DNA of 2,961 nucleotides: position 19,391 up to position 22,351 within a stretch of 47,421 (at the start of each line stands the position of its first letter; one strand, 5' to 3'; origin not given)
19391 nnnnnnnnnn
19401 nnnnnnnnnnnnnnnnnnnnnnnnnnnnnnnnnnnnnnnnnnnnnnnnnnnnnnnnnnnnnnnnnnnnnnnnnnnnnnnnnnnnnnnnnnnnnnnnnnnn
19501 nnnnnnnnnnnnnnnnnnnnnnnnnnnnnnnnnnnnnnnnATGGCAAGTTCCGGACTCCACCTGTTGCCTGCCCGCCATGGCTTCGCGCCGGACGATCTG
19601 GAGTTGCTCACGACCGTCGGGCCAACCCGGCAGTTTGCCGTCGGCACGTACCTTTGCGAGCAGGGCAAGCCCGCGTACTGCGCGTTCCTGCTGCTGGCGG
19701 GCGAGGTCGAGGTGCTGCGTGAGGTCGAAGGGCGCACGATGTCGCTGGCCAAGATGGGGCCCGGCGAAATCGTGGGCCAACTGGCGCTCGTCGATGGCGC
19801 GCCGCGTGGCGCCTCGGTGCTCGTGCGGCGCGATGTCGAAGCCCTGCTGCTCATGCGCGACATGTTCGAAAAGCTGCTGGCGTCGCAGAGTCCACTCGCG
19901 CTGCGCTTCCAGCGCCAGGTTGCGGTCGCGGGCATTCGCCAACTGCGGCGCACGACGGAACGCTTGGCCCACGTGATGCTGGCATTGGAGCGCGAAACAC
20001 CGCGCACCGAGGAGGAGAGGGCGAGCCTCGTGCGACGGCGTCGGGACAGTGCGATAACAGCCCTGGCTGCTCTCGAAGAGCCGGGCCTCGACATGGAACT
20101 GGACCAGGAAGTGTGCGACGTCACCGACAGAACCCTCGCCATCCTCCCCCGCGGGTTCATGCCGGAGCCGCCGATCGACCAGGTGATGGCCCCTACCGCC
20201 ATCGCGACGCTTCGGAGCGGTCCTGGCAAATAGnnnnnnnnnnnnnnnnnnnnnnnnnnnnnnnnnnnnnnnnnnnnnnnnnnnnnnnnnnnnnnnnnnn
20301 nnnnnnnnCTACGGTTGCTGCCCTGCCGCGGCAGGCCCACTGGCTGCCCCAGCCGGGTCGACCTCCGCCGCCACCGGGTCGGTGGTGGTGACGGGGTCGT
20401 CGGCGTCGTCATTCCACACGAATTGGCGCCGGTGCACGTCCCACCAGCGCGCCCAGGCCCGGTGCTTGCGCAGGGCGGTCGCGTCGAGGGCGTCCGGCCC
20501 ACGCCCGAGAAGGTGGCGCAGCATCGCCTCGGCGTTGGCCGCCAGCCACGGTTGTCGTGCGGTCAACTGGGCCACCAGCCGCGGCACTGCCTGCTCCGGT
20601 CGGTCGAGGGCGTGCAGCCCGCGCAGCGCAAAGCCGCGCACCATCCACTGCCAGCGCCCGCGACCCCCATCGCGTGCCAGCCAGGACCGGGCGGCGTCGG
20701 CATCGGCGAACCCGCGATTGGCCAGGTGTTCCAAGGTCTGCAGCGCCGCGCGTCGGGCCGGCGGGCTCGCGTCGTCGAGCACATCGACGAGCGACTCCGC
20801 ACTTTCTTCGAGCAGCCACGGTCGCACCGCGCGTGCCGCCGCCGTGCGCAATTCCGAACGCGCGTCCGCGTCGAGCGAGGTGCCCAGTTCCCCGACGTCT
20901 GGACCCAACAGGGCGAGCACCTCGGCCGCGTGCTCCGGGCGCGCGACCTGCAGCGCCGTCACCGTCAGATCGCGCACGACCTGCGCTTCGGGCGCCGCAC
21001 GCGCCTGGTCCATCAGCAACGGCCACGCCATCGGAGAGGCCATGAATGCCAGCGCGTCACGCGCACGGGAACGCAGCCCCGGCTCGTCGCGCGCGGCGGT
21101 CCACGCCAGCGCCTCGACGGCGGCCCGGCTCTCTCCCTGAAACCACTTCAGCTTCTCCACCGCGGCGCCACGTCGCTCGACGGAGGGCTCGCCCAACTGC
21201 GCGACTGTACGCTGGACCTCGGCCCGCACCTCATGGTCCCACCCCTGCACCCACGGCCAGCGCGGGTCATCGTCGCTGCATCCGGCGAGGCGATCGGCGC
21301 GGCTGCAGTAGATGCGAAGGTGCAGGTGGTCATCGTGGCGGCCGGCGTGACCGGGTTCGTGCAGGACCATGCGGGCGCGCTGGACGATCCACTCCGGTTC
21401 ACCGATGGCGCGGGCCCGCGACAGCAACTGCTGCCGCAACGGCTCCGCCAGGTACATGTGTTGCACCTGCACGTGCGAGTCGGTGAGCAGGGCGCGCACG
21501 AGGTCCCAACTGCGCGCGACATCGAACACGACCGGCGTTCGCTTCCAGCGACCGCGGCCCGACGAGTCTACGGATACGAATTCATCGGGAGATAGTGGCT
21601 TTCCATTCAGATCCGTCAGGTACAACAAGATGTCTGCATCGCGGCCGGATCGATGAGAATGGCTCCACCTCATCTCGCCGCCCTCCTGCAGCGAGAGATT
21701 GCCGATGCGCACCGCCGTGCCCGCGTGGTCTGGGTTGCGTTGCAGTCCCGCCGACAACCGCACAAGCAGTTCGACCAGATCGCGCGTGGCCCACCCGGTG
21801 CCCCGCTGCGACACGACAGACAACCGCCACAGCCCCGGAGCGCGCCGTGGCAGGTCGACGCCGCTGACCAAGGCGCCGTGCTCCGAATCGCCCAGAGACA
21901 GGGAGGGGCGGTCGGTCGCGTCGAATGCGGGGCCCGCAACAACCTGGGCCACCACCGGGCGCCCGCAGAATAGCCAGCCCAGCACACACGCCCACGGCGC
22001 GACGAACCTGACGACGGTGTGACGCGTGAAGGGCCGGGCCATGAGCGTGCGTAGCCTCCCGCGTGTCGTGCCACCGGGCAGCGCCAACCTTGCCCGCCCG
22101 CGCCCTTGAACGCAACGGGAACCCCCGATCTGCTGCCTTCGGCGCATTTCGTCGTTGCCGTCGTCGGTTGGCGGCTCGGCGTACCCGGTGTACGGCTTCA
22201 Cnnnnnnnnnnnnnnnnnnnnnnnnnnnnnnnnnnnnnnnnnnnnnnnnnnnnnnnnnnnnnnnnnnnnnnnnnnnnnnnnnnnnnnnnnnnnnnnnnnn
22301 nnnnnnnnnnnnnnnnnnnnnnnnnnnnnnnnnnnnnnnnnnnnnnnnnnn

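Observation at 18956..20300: Tandem pair of standalone cNMP-binding proteins followed by a 33-bp x3 repeat that re-encodes the C-terminal decapeptide with stop/restart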

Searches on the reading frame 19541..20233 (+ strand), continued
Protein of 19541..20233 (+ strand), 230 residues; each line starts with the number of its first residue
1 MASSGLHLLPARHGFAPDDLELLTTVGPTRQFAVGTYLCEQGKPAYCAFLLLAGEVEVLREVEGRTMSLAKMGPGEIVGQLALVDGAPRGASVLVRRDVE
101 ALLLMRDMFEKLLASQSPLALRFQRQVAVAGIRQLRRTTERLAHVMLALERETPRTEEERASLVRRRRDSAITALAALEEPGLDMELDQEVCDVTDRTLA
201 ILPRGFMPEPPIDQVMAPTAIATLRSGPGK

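Call 55: fold_search(model_id=the predicted structure, library=pdb)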
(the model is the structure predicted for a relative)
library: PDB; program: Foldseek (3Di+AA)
matches with E <= 10: 1429; with E <= 0.001: 630
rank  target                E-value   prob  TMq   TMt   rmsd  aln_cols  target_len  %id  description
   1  4ev0_A                5.6e-12  1.00  0.48  0.51   8.7       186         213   26  Crystal Structure of Thermus thermophilus Catabolite Activator Protein (released 2012-06-20)
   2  3d0s_B                1.1e-11  1.00  0.47  0.49  12.9       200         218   24  cAMP receptor protein from m.tuberculosis, cAMP-free form (released 2009-02-03)
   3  4byy_B                1.6e-11  1.00  0.48  0.54  11.8       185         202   25  Apo GlxR (released 2014-07-30)
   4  4ev0_D                2.3e-11  1.00  0.47  0.50  10.9       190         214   26  Crystal Structure of Thermus thermophilus Catabolite Activator Protein (released 2012-06-20)
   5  4byy_A                4.4e-11  1.00  0.50  0.50  11.8       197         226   23  Apo GlxR (released 2014-07-30)
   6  4cyd_D                7.4e-11  1.00  0.46  0.49  12.8       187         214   25  GlxR bound to cAMP (released 2014-12-17)
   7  3r6s_C                1.1e-10  1.00  0.50  0.51  12.8       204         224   24  Crystal structure of GlxR transcription factor from Corynebacterium glutamicum with cAMP (released 2012-03-28)
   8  3mzh_A                1.8e-10  1.00  0.48  0.49  12.7       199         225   23  Crystal structure of cAMP receptor protein from mycobacterium tuberculosis in complex with cAMP and its DNA binding el (released 2011-06-08)
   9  3r6s_F                2.1e-10  1.00  0.48  0.50  13.1       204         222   25  Crystal structure of GlxR transcription factor from Corynebacterium glutamicum with cAMP (released 2012-03-28)
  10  3d0s_A                2.6e-10  1.00  0.46  0.47  12.2       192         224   24  cAMP receptor protein from m.tuberculosis, cAMP-free form (released 2009-02-03)
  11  3h3u_B                2.9e-10  1.00  0.47  0.50  10.5       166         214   25  Crystal structure of CRP (cAMP receptor Protein) from Mycobacterium tuberculosis (released 2010-02-02)
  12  4ku8_A                3.2e-10  1.00  0.44  0.64   4.2       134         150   24  Structures of PKGI Reveal a cGMP-Selective Activation Mechanism (released 2014-01-15)
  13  4cyd_A                3.6e-10  1.00  0.50  0.51  12.1       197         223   25  GlxR bound to cAMP (released 2014-12-17)
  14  2pqq_D                3.9e-10  1.00  0.46  0.70   3.9       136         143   27  Structural Genomics, the crystal structure of the N-terminal domain of a transcriptional regulator from Streptomyces c (released 2007-06-05)
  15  6hq2_B                4.1e-10  1.00  0.40  0.82   3.0       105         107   20  Structure of EAL Enzyme Bd1971 - apo form (released 2019-07-31)
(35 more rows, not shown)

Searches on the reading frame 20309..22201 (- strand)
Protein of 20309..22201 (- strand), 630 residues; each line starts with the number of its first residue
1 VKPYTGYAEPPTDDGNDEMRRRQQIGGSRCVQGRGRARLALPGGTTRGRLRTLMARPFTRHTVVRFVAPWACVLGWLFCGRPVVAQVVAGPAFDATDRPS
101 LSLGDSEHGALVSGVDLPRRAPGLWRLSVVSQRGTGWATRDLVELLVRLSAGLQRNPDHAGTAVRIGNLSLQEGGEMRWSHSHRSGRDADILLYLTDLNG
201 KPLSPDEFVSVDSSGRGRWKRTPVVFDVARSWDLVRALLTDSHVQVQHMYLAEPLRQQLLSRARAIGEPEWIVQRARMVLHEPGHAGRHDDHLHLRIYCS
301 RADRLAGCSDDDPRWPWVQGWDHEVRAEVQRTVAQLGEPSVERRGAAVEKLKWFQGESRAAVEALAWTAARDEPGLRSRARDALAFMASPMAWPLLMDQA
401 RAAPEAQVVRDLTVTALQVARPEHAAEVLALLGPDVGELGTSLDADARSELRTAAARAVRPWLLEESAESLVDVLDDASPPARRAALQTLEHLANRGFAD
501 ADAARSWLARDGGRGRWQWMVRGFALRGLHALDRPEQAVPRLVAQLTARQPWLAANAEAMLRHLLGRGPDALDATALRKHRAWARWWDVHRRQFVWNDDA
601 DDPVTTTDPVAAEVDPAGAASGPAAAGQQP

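Call 4: search_protein_families(library=pfam, proteins=[window:20309-22201:-], max_evalue=0.01)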
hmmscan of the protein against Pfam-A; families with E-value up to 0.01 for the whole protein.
window:20309-22201:- (630 aa): 2 families
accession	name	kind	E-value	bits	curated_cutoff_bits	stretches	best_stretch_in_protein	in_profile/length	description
PF03411.18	Peptidase_M74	-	1.7e-12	47.9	25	1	103-331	2-214/240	Penicillin-insensitive murein endopeptidase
PF13646.12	HEAT_2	-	2.6e-06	28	27.7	1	333-417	5-87/88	HEAT repeats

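Call 5: search_protein_families(library=ncbifam, proteins=[window:20309-22201:-], max_evalue=0.01)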
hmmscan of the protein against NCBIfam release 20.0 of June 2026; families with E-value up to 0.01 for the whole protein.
window:20309-22201:- (630 aa): 1 family
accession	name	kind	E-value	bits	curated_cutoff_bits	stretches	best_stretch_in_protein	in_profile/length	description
NF006947.1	PRK09429.1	equivalog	8.5e-13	48.3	272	1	96-313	10-209/256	penicillin-insensitive murein endopeptidase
